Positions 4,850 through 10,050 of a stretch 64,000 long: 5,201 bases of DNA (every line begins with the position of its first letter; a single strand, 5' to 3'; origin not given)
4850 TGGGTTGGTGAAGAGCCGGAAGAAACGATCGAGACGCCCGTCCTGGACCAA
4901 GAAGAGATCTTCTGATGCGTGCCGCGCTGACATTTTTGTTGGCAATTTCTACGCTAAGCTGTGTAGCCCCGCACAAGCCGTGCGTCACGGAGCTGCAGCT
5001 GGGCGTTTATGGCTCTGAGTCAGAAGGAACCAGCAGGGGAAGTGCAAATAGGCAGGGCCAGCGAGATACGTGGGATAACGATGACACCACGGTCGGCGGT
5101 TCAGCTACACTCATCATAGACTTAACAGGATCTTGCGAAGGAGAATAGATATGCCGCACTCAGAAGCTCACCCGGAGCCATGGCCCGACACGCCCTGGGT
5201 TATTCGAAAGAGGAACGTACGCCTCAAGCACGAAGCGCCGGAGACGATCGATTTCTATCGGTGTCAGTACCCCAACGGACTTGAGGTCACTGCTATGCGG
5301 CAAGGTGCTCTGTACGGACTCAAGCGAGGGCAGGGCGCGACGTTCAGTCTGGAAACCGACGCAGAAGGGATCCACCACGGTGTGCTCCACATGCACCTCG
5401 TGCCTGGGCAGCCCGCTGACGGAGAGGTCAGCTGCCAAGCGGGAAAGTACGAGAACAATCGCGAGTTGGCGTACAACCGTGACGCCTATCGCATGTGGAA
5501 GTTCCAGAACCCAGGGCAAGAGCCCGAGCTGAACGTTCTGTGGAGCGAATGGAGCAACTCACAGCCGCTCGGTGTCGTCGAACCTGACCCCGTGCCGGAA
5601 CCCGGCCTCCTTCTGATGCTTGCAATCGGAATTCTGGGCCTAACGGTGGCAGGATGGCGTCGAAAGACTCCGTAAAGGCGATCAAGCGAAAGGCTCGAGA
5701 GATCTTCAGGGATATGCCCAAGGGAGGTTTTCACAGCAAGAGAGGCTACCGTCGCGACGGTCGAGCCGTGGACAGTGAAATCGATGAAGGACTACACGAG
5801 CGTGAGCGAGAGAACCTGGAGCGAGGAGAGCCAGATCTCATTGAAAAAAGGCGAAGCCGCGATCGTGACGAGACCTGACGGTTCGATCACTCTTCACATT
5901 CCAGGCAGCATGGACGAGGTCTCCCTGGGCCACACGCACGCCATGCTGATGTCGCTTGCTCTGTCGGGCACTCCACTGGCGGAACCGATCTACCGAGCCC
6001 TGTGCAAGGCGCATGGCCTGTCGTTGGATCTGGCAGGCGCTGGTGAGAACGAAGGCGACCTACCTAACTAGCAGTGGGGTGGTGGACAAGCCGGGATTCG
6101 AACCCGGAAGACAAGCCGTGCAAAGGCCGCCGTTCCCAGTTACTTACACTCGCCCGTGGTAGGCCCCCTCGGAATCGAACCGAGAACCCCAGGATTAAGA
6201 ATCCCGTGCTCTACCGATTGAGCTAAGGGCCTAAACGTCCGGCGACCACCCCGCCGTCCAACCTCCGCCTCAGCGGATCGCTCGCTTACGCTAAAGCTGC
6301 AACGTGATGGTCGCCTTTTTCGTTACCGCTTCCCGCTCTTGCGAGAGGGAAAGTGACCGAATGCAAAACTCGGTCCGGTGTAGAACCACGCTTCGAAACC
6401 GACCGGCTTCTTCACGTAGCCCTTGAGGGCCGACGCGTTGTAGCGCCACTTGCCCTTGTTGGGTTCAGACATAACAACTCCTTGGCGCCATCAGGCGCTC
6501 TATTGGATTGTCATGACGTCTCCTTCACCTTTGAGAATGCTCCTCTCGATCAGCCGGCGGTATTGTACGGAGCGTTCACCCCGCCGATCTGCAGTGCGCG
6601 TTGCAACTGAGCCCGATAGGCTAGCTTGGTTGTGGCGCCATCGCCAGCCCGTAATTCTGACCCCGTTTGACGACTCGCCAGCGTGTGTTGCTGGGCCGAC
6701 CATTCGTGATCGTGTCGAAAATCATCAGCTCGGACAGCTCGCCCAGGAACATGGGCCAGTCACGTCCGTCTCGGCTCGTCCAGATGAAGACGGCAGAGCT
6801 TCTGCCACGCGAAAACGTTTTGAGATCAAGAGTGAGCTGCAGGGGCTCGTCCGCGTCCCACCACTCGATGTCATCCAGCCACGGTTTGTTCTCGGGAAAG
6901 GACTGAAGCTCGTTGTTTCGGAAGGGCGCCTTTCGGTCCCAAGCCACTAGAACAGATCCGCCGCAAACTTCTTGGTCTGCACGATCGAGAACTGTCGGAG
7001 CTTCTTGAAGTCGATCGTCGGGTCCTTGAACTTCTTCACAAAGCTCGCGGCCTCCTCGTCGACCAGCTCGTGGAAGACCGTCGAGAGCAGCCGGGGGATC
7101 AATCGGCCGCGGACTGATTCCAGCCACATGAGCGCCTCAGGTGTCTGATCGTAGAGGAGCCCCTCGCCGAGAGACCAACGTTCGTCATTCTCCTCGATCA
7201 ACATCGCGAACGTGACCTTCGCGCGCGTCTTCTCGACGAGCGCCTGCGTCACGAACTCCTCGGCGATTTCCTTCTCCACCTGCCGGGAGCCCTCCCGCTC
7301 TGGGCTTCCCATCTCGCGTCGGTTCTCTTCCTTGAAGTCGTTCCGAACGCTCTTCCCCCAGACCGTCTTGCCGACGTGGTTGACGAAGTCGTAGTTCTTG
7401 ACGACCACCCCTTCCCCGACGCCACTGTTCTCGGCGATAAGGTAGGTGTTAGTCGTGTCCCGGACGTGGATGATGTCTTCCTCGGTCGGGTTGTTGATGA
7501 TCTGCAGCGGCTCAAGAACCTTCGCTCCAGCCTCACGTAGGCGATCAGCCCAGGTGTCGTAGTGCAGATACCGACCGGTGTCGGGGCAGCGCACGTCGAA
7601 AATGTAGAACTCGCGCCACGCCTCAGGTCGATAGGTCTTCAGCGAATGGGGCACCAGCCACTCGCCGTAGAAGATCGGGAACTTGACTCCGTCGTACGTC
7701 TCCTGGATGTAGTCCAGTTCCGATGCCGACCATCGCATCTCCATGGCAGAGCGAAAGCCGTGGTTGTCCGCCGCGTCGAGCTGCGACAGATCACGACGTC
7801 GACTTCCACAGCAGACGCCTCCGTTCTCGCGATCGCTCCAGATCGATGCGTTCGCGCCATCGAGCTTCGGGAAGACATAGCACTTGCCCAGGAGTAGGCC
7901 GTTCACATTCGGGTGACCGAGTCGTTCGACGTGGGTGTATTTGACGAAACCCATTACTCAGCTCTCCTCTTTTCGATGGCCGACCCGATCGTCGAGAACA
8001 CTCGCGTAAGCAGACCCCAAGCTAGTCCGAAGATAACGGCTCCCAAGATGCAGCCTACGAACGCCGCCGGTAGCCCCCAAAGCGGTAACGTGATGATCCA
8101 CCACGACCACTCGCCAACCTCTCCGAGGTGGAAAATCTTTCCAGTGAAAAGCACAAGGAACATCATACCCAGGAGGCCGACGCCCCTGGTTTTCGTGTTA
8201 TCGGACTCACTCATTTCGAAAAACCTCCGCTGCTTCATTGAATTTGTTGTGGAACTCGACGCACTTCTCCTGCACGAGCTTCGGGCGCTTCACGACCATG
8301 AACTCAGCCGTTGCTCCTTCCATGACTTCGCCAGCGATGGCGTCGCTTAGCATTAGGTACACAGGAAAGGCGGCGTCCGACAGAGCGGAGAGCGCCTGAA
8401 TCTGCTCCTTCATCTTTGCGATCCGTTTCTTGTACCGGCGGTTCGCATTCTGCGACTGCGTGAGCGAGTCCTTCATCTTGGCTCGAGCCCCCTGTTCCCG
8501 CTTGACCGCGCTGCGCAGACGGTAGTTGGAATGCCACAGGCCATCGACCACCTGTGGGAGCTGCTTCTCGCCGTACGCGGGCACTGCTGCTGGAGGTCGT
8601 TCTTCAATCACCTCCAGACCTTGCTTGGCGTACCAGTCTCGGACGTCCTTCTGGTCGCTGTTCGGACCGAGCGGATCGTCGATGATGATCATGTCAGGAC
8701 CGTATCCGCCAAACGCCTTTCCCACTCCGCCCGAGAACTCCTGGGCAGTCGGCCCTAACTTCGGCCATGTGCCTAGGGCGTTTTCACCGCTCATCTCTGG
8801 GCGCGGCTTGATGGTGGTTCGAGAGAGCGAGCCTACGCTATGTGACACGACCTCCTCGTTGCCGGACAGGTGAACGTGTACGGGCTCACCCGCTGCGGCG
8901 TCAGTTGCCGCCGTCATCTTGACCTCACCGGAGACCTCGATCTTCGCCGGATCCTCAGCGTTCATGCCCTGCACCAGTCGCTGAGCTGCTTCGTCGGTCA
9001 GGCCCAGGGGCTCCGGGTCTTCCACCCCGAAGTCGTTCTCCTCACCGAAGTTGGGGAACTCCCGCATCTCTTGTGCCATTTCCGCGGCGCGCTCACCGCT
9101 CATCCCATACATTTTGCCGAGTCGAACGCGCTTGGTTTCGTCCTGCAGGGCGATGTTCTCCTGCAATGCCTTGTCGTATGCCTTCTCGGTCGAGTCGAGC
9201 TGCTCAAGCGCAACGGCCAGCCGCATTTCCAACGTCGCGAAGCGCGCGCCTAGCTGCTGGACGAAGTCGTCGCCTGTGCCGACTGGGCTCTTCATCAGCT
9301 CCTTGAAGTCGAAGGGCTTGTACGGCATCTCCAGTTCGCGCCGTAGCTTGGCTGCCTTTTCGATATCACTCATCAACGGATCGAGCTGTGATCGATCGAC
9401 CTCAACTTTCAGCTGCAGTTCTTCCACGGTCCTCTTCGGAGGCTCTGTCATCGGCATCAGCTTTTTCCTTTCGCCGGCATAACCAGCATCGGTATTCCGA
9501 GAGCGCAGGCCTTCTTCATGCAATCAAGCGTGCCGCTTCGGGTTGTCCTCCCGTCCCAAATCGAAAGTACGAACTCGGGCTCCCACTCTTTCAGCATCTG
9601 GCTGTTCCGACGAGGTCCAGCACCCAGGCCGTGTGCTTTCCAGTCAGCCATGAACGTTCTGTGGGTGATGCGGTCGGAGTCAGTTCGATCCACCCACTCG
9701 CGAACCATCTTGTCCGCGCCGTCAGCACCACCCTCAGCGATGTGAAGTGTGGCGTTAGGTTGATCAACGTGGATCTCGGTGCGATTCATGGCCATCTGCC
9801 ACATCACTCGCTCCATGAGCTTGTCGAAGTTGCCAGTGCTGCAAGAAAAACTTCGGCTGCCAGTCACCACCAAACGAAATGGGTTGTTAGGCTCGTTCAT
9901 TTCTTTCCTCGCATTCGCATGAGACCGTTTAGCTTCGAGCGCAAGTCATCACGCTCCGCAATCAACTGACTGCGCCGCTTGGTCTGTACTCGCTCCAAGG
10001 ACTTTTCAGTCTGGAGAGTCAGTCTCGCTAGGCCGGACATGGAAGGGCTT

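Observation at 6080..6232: Tandem phage tRNAs: canonical tRNA-Lys(CTT) plus a tRNA-Ala(TGC)-like gene with a degenerate D-arm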

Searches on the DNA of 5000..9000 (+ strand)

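Call 8: search_dna_similar(query=window:5000-9000:+, collection=phages, mode=near, max_rows=30)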
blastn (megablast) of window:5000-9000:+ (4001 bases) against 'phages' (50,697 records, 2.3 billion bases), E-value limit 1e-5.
No match.

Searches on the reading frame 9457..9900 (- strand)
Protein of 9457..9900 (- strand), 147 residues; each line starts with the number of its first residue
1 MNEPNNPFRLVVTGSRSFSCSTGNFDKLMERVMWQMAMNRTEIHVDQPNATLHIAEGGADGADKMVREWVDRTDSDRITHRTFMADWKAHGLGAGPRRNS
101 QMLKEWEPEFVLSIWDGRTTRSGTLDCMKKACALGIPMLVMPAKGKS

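Call 32: search_protein_families(library=pfam, proteins=[window:9457-9900:-], max_evalue=0.01)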
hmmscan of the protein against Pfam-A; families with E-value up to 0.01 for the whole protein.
window:9457-9900:- (147 aa): 1 family
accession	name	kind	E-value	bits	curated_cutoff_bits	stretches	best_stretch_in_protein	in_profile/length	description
PF10686.14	YAcAr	-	6.2e-06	26.4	28.2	1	9-90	2-66/66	YspA, cpYpsA-related SLOG family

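Call 52: search_protein_families(library=ncbifam, proteins=[window:9457-9900:-], max_evalue=0.01)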
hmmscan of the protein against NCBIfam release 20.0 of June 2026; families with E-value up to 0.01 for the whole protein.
window:9457-9900:- (147 aa): 0 families

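Call 68: search_protein_families(library=phrogs, proteins=[window:9457-9900:-], max_evalue=0.001)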
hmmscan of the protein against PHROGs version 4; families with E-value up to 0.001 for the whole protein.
window:9457-9900:- (147 aa): 1 family
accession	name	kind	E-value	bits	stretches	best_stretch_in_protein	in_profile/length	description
phrog_289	-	other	5.3e-20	72.7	1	6-142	21-139/500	GTP-binding domain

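Call 69: search_protein_families(library=padloc, proteins=[window:9457-9900:-], max_evalue=0.01)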
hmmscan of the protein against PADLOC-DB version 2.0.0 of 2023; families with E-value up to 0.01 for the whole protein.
window:9457-9900:- (147 aa): 0 families
